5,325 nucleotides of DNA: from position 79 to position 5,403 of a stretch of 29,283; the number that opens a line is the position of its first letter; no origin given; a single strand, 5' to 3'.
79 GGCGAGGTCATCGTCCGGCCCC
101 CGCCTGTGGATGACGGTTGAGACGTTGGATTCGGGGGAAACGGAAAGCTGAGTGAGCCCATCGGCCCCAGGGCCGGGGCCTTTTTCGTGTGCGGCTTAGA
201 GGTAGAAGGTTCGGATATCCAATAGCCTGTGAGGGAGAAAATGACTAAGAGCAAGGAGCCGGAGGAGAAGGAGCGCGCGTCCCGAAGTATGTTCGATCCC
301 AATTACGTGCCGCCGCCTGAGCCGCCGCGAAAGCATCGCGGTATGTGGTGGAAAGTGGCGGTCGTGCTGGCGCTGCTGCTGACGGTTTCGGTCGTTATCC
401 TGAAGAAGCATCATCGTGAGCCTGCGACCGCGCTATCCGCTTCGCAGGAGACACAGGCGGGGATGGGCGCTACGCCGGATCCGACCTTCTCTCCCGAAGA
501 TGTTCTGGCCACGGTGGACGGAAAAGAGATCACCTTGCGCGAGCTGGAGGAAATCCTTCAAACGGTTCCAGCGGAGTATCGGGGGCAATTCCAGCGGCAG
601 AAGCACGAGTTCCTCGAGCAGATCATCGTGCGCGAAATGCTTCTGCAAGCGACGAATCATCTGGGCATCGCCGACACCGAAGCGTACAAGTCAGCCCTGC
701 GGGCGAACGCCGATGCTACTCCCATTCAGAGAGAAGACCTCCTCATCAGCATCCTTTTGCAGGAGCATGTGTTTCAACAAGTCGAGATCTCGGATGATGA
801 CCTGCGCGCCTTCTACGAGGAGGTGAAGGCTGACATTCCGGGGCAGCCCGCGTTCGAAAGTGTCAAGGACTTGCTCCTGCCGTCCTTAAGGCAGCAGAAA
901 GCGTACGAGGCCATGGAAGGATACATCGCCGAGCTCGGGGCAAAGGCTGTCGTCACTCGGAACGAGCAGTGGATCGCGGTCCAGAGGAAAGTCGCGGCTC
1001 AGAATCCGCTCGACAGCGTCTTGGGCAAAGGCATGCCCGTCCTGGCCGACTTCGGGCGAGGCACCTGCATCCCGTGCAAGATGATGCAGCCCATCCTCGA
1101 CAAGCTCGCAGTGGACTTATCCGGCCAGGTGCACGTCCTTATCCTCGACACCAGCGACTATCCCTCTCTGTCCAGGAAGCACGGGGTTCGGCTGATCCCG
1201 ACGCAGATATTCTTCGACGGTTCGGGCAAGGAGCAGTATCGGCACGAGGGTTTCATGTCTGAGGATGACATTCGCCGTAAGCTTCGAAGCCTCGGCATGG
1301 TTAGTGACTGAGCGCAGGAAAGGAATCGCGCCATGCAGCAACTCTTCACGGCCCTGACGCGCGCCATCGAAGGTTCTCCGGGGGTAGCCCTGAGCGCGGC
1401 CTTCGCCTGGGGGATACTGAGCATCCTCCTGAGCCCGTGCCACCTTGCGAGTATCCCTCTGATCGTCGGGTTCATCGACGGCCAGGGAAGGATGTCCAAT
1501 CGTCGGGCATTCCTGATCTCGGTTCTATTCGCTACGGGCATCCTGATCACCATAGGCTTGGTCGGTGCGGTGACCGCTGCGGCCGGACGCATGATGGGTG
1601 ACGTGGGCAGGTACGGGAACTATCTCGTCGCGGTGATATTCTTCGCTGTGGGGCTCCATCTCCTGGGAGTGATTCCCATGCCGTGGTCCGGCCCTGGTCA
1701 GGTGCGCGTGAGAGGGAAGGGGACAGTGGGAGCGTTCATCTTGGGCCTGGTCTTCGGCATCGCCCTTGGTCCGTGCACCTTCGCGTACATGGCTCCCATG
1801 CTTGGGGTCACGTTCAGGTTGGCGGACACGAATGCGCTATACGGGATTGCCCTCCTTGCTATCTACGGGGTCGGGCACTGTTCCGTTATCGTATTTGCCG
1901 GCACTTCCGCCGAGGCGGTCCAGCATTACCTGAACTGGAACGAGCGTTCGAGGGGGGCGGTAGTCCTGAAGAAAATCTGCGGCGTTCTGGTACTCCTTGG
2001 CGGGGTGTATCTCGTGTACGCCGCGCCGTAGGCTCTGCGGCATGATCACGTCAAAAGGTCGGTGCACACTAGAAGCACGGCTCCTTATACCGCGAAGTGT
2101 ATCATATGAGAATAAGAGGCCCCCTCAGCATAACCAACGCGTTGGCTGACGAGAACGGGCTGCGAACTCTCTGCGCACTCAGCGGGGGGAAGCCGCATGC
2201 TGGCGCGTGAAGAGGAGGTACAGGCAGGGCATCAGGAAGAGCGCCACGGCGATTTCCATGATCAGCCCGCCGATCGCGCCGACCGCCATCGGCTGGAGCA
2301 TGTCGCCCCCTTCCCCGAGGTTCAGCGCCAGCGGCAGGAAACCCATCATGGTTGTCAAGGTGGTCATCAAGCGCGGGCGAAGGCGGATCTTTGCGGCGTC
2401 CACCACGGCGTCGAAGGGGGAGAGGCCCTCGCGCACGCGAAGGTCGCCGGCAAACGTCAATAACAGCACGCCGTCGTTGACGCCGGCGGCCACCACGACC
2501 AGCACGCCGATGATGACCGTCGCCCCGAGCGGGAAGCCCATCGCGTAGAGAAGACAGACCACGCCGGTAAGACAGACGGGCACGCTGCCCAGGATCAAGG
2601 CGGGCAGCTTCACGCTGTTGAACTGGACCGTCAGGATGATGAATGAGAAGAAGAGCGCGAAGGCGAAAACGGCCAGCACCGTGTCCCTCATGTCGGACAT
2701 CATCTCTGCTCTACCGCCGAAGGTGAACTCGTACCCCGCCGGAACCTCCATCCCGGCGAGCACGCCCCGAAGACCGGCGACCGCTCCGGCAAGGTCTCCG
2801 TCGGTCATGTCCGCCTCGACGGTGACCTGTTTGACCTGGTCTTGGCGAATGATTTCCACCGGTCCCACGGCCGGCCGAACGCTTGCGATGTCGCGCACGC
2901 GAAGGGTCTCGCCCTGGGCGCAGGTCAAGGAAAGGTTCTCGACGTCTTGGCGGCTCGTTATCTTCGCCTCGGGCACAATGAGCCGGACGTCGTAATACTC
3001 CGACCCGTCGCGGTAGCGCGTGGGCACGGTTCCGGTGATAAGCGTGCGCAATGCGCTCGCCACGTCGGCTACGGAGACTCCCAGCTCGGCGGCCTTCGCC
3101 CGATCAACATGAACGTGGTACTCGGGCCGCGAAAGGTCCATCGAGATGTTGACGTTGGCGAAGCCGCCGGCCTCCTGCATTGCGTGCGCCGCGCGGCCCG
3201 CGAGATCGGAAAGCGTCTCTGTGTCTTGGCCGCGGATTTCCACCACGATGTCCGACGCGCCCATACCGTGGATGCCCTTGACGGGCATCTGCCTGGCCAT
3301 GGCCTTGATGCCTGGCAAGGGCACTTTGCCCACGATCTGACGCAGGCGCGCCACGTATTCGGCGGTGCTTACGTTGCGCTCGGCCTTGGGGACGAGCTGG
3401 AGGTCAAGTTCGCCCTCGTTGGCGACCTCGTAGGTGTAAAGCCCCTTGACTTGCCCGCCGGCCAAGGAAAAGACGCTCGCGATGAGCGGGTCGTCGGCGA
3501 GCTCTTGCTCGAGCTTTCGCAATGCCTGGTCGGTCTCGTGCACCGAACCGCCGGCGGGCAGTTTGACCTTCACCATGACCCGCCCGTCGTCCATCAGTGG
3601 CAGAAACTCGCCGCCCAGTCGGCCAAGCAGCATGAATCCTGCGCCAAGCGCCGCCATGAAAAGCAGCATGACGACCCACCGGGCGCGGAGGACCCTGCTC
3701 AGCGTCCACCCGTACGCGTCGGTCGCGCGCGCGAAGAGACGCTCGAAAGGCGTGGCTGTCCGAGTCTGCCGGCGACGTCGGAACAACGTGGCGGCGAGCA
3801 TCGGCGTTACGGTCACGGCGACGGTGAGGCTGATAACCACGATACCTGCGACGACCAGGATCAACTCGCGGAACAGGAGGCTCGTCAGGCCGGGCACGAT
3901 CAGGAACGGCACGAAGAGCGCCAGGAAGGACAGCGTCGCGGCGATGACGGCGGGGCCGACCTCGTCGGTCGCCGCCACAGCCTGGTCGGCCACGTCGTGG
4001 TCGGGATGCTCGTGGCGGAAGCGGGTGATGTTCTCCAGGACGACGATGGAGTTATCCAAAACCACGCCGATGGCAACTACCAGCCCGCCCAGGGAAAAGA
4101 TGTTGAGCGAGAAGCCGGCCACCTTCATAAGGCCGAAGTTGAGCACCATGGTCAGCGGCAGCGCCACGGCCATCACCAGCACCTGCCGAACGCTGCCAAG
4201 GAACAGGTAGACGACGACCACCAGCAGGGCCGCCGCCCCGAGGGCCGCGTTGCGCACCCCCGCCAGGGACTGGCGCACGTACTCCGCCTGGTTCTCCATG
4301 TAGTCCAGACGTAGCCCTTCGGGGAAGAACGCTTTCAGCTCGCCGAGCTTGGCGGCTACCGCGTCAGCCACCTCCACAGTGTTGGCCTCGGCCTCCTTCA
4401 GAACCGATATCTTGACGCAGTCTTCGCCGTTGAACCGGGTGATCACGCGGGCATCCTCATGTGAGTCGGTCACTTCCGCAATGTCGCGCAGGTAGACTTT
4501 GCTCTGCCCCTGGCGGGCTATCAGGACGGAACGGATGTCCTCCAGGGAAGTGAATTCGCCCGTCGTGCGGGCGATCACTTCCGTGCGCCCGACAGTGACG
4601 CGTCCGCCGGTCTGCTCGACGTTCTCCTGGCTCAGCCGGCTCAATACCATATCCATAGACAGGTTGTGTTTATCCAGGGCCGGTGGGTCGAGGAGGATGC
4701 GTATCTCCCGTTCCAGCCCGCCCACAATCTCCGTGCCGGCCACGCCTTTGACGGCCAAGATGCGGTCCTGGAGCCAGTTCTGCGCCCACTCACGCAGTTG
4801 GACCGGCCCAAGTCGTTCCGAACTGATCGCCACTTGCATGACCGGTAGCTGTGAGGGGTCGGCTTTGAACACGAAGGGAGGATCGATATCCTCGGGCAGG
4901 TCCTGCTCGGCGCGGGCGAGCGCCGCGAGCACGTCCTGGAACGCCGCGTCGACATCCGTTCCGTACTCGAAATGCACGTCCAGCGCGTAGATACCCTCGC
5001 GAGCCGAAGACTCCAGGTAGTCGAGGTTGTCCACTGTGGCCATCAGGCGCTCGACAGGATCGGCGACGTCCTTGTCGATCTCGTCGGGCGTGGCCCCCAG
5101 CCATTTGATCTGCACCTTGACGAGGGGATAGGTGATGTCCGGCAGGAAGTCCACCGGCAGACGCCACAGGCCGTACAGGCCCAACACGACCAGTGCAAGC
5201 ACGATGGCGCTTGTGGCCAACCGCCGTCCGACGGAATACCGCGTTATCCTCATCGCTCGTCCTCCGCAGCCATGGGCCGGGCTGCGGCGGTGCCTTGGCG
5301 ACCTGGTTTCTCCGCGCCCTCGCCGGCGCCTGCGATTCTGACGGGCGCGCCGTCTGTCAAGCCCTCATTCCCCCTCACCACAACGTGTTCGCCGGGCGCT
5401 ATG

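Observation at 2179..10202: ECF sigma, ZAS anti-sigma, LTXXQ protein, His/Cys-rich secreted protein and a tripartite RND efflux pump in one co-directional array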

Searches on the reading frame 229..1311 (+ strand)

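Call 7: search_protein_families(library=pfam, proteins=[window:229-1311:+], max_evalue=0.001)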
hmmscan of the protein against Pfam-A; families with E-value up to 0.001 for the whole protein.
window:229-1311:+ (360 aa): 3 families
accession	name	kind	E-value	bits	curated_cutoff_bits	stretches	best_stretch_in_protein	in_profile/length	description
PF00085.26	Thioredoxin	-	5.6e-12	46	23.5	1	265-352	14-101/103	Thioredoxin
PF13098.12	Thioredoxin_2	-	5.7e-08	33.5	27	1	266-351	3-103/104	Thioredoxin-like domain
PF13624.11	SurA_N_3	-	4.3e-05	23.8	27.2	1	91-148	39-107/162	SurA-like N-terminal domain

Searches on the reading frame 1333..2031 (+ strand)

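Call 5: search_protein_families(library=pfam, proteins=[window:1333-2031:+], max_evalue=0.01)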
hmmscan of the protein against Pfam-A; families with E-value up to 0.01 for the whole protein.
window:1333-2031:+ (232 aa): 1 family
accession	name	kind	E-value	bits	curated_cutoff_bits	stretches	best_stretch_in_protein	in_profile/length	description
PF02683.22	DsbD_TM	-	7.8e-13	48.7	27.1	1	19-204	4-197/219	Cytochrome C biogenesis protein transmembrane domain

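Call 6: search_protein_families(library=ncbifam, proteins=[window:1333-2031:+], max_evalue=0.01)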
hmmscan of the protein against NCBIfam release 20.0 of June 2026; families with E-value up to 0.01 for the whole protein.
window:1333-2031:+ (232 aa): 5 families
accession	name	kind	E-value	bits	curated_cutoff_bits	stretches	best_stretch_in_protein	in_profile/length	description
NF040495.1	tranport_ArsG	equivalog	3.7e-14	52.7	200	1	18-229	5-222/225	aromatic aminobenezylarsenical efflux permease ArsG family transporter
NF001419.0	PRK00293.1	subfamily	7e-08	31.5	330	1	19-191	171-350/574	protein-disulfide reductase DsbD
NF045694.1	seleno_TsoB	exception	8.3e-07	27.5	805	1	20-178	185-344/572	rhodanese/DsbD fusion-like selenoprotein TsoB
NF010310.2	PRK13747.1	equivalog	0.0047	16.9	80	1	22-41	15-34/76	broad-spectrum mercury transporter MerE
NF003243.0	PRK04201.1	equivalog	0.0081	15.4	252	0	50-114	27-91/266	zinc transporter ZupT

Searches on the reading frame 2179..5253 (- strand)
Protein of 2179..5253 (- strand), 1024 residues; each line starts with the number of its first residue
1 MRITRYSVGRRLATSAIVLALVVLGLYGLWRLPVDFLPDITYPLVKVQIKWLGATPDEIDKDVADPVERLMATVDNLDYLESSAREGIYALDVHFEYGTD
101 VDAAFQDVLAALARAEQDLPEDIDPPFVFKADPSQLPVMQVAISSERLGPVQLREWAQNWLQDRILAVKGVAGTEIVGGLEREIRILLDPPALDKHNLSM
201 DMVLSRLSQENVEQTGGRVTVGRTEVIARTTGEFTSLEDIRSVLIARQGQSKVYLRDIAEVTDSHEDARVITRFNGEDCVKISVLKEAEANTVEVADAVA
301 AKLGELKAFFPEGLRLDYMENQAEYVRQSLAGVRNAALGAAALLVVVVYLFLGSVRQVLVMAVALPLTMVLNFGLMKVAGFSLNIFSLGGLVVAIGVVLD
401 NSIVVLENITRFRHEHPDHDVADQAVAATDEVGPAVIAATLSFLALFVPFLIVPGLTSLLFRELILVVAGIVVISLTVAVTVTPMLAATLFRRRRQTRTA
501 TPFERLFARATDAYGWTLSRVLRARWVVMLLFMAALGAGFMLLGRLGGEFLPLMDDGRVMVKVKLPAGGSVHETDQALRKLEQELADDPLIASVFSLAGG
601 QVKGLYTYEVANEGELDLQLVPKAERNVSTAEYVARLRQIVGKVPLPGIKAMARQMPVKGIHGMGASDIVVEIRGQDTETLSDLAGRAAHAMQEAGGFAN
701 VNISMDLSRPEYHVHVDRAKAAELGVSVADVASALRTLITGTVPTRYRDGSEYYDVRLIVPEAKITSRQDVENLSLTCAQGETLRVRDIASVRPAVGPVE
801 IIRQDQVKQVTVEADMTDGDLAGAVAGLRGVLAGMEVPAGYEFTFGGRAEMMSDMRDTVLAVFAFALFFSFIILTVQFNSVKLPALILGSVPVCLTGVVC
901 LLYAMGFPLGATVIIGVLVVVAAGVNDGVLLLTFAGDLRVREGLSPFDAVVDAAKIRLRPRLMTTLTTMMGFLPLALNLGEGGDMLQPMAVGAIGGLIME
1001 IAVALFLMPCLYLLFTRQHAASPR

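Call 5: search_protein_families(library=pfam, proteins=[window:2179-5253:-], max_evalue=0.01)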
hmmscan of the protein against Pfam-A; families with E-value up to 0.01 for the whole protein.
window:2179-5253:- (1024 aa): 2 families
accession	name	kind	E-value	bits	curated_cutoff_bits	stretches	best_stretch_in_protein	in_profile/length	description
PF00873.25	ACR_tran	-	3.9e-245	816.5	28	1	4-1015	2-1020/1021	AcrB/AcrD/AcrF family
PF02355.23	SecD_SecF_C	-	3.1e-07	30.4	20.5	1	855-1014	29-185/189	Protein export membrane protein SecD/SecF, C-terminal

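Call 6: search_protein_families(library=ncbifam, proteins=[window:2179-5253:-], max_evalue=0.01)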
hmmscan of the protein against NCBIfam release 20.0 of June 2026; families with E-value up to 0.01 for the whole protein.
window:2179-5253:- (1024 aa): 17 families
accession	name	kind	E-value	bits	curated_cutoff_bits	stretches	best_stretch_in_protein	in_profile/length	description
NF033617.1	RND_permease_2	subfamily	2.6e-210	701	1250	1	4-1017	1-1009/1009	multidrug efflux RND transporter permease subunit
NF000282.2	RND_permease_1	subfamily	2e-167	559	1250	1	16-1015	13-1027/1029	multidrug efflux RND transporter permease subunit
TIGR00915.1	2A0602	subfamily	4.6e-148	494.9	940.35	1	8-1018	6-1031/1050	efflux RND transporter permease subunit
NF007905.0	PRK10614.1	equivalog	4.8e-142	474.8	1774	1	7-1019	7-1012/1025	multidrug efflux RND transporter permease subunit MdtC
NF007798.0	PRK10503.1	equivalog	3.2e-134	448.8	1584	1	6-1018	15-1025/1040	MdtB/MuxB family multidrug efflux RND transporter permease subunit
TIGR00914.1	2A0601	subfamily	3.3e-132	442.3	701.45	1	2-1020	4-1040/1051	CusA/CzcA family heavy metal efflux RND transporter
NF007133.0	PRK09579.1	equivalog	8.5e-127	424.2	1763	1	2-1021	2-1008/1017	multidrug efflux RND transporter permease subunit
NF007131.0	PRK09577.1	equivalog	4.7e-103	345.7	1768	1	4-1020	2-1027/1045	multidrug efflux RND transporter permease subunit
NF007842.1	PRK10555.1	equivalog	5.6e-100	335.7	1854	1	15-1019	13-1030/1036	multidrug efflux RND transporter permease AcrD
NF000037.1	RND_perm_OqxB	exception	6.8e-93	312.2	2200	1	1-1015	1-1034/1050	multidrug efflux RND transporter permease subunit OqxB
NF011706.2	PRK15127.1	equivalog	3.1e-90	303.5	2150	1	15-1019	13-1033/1049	multidrug efflux RND transporter permease subunit AcrB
TIGR00921.1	2A067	subfamily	6e-13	47.7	351.9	2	340-491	201-347/733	hydrophobe/amphiphile efflux-3 (HAE3) family transporter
TIGR03480.1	HpnN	hypoth_equivalog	6.4e-05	21.1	751.85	1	327-536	265-460/862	hopanoid biosynthesis associated RND transporter like protein HpnN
TIGR00966.2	transloc_SecF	equivalog_domain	0.00021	20.9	160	0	257-433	54-225/279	protein translocase subunit SecF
TIGR01129.1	secD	equivalog_domain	0.00023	20.5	244.4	1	339-409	254-324/397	protein translocase subunit SecD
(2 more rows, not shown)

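Call 28: search_solved_structures(query=window:2179-5253:-, max_evalue=1e-20)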
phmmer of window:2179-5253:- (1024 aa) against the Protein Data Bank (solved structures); distinct sequences matched with E-value up to 1e-20: 82 (the best 60 are shown).
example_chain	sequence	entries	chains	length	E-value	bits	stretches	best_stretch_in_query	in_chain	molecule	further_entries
9lyq_B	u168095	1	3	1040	1.6e-116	393.4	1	5-1017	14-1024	Multidrug resistance protein MdtB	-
8gjj_B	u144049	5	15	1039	6.2e-107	361.7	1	5-1015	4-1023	Efflux pump membrane transporter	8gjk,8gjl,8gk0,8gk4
5lq3_A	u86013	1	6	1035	1e-106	361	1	5-1015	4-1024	CmeB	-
5t0o_A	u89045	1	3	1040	1e-106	361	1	5-1015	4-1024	CmeB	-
8yr0_A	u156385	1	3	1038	2e-102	346.8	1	3-1015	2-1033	Cation/multidrug efflux pump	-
7wlv_A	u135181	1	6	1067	3e-100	339.6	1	1-1015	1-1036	Efflux pump membrane transporter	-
8zxs_A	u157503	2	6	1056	5e-97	328.9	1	3-1015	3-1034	Efflux pump membrane transporter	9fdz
7cz9_A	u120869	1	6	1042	6.4e-97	328.6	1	3-1015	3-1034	Efflux pump membrane transporter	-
8ffk_A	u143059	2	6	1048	1.1e-89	304.6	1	14-1019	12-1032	Efflux pump membrane transporter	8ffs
8p1i_A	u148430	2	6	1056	1.2e-89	304.5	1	14-1019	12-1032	Efflux pump membrane transporter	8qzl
4u8y_A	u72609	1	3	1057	1.6e-89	304.1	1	14-1018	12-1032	Multidrug efflux pump subunit AcrB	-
4ziw_A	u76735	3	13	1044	1.7e-89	304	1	14-1018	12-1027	Multidrug efflux pump subunit AcrB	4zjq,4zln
1t9t_A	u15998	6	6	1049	1.7e-89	304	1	14-1018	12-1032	Acriflavine resistance protein B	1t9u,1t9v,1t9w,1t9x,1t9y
22xk_B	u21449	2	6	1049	4.3e-89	302.7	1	6-1014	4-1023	MexBYB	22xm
7o3l_A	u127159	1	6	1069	4.7e-89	302.6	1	11-1018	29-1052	Efflux pump membrane transporter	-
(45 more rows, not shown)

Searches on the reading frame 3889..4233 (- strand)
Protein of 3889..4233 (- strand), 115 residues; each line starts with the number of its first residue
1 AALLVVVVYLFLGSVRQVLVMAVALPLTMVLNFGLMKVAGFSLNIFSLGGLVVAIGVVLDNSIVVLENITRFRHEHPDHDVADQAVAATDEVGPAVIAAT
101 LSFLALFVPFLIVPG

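Call 80: search_solved_structures(query=window:3889-4233:-, max_evalue=0.00001, show_alignments=5)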
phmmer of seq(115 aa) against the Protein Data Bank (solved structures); distinct sequences matched with E-value up to 0.00001: 80 (the best 60 are shown).
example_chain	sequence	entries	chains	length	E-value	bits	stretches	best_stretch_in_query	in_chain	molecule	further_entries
5lq3_A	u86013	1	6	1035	4.5e-22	81.6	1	3-114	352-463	CmeB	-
5t0o_A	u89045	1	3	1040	4.5e-22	81.6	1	3-114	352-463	CmeB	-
8gjj_B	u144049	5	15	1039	2.1e-20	76.3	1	2-114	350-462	Efflux pump membrane transporter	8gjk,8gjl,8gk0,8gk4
4dop_A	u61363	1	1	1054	2.9e-15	59.7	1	4-112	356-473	Cation efflux system protein CusA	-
3t51_A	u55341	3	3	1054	3e-15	59.7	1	4-112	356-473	Cation efflux system protein CusA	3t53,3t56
3ne5_A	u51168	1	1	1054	3e-15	59.7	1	4-112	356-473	Cation efflux system protein cusA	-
3k07_A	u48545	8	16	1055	3e-15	59.7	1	4-112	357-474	Cation efflux system protein cusA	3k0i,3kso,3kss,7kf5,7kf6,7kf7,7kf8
4dnr_A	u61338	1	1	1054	3.2e-15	59.6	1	4-112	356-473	Cation efflux system protein CusA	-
6ows_A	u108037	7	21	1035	1.8e-14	57.2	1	3-113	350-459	Efflux pump membrane transporter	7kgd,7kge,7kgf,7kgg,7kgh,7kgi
7b8p_A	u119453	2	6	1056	1.9e-14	57.1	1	3-113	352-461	Efflux pump membrane transporter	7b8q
7cz9_A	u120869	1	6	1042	2e-14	57.1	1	2-113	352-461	Efflux pump membrane transporter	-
8zxs_A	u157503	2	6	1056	2.1e-14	57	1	2-113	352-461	Efflux pump membrane transporter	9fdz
8yr0_A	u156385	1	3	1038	2.3e-14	56.9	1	2-113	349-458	Cation/multidrug efflux pump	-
4k0e_A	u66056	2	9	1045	3.3e-14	56.3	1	3-85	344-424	Heavy metal cation tricomponent efflux pump ZneA(CzcA-like)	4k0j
4dnt_A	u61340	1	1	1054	5.2e-14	55.7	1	4-112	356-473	Cation efflux system protein CusA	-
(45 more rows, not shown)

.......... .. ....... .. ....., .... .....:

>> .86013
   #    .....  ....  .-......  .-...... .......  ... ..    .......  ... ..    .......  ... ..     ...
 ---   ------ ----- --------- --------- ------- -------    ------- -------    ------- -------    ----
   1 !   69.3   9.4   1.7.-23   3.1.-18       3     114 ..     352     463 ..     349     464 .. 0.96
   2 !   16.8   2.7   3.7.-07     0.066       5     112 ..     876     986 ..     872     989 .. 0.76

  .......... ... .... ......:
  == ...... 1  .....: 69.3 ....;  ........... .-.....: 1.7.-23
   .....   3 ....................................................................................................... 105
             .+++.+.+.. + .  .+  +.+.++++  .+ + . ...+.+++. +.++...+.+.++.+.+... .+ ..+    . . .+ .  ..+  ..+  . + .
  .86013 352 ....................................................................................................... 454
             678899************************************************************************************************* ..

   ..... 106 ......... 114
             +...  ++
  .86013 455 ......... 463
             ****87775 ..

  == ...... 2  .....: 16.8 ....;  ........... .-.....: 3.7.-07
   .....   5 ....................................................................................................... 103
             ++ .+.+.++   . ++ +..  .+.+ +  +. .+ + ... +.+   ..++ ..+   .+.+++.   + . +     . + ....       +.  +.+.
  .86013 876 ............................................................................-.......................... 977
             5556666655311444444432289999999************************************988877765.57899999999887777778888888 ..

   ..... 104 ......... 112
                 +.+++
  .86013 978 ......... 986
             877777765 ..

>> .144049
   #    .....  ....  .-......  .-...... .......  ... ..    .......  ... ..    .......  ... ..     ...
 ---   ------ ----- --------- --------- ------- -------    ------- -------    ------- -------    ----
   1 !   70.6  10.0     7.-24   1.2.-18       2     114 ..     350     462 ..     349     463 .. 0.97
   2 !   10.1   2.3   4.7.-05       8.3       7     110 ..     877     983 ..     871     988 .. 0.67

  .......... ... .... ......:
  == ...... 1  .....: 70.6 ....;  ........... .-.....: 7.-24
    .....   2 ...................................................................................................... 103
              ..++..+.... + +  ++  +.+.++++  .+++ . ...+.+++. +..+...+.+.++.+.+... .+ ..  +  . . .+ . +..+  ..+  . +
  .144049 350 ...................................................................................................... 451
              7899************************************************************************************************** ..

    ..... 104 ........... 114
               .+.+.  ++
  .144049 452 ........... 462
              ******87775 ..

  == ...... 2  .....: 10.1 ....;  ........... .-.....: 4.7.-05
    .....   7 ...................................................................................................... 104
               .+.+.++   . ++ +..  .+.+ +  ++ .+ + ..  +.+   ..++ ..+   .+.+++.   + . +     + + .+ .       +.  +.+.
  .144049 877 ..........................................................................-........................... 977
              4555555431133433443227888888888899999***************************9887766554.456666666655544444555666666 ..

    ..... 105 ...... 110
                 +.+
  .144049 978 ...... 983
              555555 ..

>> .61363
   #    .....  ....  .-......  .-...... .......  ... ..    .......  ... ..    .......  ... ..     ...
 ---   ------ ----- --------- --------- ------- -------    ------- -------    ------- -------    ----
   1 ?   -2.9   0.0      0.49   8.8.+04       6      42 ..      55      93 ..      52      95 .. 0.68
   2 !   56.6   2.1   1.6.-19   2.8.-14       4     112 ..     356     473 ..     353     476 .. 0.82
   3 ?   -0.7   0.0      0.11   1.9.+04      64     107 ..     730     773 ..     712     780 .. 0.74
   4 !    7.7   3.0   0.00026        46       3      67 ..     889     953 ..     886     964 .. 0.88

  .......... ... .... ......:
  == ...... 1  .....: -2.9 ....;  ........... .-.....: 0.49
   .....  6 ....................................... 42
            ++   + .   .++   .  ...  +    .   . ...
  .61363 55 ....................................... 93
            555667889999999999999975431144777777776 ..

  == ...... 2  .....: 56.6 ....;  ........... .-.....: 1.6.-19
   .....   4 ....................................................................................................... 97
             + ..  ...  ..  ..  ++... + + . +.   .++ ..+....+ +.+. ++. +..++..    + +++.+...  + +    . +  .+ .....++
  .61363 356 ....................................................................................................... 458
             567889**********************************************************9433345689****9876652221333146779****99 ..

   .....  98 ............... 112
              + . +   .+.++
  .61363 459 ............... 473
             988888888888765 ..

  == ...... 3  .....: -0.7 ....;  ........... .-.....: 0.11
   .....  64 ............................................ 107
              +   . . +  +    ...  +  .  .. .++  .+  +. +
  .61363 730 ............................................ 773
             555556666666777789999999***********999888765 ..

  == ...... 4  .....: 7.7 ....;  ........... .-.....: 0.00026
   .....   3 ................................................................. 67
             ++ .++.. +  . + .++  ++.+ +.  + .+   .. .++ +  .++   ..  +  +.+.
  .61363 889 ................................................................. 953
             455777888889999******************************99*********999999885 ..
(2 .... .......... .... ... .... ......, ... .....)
